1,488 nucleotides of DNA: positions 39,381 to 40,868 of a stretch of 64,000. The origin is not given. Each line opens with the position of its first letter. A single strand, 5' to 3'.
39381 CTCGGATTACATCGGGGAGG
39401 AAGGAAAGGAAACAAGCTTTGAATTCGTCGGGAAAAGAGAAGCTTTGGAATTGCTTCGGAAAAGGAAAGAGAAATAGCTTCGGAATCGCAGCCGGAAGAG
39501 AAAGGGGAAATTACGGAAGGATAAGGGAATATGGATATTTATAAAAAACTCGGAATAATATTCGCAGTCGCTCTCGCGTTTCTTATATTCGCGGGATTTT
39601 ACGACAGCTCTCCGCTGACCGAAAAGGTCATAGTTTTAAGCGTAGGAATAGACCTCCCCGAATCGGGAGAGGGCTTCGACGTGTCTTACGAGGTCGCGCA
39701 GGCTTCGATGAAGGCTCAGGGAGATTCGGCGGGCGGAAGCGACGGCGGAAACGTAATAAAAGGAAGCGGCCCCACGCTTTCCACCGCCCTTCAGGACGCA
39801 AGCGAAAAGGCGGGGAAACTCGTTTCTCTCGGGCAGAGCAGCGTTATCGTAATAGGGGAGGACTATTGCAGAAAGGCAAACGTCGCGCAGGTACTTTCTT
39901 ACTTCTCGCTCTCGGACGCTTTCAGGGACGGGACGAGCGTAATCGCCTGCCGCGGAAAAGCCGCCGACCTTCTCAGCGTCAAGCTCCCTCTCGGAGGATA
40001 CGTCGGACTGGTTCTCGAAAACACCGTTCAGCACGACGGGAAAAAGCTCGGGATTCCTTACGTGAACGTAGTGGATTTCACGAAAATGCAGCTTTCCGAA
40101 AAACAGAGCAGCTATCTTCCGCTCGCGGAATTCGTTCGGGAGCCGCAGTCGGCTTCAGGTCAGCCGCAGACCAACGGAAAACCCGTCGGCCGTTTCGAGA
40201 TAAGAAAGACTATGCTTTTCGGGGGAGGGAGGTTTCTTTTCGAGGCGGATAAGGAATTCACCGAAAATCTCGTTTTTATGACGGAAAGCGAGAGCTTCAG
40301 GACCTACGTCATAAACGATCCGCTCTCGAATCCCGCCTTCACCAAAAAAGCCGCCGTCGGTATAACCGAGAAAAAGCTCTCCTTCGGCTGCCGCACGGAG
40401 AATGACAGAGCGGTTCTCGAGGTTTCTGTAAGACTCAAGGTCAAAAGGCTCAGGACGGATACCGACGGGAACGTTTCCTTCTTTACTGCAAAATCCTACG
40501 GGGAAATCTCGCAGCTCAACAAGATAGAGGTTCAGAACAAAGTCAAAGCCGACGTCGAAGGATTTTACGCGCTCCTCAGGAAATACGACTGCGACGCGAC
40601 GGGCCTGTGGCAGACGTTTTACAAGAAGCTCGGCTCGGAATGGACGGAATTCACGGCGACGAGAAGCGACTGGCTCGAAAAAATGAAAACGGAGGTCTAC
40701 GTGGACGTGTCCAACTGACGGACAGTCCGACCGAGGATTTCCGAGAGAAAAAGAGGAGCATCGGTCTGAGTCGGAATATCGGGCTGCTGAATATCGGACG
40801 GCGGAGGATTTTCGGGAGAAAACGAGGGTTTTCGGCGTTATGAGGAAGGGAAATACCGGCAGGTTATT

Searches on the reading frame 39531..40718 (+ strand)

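Call 21: search_protein_families(library=pfam, proteins=[window:39531-40718:+], max_evalue=0.00001)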
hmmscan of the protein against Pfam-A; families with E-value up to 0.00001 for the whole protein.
window:39531-40718:+ (395 aa): 2 families
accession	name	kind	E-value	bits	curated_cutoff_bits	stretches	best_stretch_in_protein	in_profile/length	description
PF25198.1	Spore_GerAC_N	-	7e-29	101.3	27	1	25-199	1-174/176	Spore germination protein N-terminal domain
PF05504.16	Spore_GerAC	-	2.4e-08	34.7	23.6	1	227-393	3-159/167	Spore germination B3/ GerAC like, C-terminal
